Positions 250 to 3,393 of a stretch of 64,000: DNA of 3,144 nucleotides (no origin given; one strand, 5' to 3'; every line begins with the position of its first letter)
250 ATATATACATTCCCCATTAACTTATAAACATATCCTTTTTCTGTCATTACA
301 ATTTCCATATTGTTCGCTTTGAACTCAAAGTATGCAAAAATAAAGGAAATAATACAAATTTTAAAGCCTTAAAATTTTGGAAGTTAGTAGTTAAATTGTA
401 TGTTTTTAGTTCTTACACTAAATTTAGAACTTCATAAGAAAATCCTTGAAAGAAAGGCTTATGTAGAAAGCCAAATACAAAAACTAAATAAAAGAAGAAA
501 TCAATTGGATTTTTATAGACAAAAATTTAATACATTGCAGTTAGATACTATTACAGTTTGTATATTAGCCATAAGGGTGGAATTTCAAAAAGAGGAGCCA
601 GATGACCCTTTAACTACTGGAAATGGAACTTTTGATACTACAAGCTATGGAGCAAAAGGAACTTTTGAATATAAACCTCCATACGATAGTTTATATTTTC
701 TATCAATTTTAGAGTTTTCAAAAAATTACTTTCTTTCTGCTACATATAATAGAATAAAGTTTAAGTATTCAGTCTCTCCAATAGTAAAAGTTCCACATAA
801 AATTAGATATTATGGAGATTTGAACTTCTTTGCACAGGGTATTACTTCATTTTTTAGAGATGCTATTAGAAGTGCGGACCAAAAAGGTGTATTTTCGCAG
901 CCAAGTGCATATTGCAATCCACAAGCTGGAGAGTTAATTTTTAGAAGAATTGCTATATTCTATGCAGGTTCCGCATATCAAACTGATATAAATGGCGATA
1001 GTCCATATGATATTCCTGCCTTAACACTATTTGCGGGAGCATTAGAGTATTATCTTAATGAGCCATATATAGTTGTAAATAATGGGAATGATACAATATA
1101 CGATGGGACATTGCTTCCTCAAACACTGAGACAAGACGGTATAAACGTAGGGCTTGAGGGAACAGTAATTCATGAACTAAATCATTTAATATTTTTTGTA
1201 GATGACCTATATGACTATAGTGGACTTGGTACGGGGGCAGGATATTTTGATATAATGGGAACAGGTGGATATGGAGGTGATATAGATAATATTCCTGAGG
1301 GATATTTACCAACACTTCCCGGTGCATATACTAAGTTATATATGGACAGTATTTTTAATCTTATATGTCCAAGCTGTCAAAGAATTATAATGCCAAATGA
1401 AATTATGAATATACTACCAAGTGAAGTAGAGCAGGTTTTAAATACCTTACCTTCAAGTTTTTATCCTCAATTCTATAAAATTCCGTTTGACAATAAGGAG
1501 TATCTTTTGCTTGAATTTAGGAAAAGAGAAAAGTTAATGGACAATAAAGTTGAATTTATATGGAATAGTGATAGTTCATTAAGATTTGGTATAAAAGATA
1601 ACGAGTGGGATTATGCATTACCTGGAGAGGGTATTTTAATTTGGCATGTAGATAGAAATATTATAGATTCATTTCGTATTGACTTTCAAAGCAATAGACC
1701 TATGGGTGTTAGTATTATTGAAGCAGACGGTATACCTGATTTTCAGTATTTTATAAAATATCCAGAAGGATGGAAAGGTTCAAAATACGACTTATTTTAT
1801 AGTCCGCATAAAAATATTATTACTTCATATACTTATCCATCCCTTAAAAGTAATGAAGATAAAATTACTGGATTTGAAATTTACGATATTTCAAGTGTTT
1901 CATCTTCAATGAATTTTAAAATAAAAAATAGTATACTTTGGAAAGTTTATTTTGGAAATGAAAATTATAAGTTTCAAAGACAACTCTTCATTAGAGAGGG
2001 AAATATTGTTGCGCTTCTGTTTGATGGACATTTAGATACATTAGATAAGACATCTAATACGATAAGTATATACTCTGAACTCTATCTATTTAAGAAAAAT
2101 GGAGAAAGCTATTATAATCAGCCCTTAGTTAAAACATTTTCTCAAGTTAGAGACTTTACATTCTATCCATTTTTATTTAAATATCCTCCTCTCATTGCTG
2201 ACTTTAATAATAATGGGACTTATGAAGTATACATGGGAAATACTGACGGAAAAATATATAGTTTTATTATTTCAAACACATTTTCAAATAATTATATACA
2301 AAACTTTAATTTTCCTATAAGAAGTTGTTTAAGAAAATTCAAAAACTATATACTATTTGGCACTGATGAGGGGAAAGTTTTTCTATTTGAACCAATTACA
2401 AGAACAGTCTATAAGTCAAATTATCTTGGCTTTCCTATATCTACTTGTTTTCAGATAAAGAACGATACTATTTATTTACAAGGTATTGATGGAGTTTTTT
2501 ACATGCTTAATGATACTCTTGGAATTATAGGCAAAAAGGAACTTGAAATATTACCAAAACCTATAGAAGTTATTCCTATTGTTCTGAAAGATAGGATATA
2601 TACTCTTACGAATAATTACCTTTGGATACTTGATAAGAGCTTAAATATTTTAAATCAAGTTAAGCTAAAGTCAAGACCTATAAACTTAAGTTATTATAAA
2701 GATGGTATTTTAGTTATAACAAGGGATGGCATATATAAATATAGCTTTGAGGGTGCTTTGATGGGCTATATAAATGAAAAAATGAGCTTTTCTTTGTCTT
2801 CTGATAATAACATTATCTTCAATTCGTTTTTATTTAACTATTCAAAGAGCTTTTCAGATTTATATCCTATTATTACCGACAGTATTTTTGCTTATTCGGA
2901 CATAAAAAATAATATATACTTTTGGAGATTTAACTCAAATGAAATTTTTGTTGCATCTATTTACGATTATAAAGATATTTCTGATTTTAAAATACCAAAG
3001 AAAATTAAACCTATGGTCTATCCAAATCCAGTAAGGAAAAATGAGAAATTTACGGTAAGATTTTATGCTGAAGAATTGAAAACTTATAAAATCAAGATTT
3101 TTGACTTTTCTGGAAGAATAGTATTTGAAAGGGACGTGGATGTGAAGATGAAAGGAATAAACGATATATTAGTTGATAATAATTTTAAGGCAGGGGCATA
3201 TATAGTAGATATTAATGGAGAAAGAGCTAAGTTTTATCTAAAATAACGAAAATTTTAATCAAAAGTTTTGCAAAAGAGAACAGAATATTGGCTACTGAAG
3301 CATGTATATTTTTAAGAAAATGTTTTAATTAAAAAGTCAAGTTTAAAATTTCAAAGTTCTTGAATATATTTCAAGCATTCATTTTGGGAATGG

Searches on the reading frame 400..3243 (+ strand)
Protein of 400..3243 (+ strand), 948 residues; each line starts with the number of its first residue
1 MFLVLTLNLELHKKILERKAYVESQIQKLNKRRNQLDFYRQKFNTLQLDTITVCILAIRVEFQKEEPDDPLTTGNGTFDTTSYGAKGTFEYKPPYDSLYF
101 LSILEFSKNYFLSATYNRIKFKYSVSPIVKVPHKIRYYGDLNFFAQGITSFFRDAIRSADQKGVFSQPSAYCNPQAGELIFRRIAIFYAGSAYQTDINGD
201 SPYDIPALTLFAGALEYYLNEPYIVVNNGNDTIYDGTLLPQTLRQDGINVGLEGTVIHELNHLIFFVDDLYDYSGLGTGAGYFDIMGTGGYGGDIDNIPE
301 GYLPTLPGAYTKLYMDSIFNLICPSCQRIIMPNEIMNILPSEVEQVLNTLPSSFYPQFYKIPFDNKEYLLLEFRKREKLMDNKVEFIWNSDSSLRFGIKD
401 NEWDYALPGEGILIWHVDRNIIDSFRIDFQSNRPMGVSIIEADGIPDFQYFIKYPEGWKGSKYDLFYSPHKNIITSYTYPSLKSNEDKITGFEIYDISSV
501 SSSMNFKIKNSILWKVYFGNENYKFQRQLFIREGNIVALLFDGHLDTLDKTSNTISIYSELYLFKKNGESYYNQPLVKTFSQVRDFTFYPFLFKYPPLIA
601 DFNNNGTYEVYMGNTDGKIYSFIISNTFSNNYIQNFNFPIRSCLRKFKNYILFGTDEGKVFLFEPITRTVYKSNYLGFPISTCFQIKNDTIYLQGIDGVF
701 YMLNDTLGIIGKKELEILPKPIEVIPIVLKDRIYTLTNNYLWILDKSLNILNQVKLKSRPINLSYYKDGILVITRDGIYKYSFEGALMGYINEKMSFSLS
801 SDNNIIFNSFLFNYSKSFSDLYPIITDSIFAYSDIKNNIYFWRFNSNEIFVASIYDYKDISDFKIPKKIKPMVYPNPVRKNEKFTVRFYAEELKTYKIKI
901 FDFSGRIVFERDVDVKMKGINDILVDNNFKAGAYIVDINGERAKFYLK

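Call 112: search_protein_families(library=pfam, proteins=[window:400-3243:+], max_evalue=0.001)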
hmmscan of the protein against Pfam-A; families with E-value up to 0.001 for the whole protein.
window:400-3243:+ (948 aa): 1 family
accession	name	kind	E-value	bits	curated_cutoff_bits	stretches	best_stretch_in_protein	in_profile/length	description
PF18962.6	Por_Secre_tail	-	4.9e-08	33.6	27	1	873-944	1-68/75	Secretion system C-terminal sorting domain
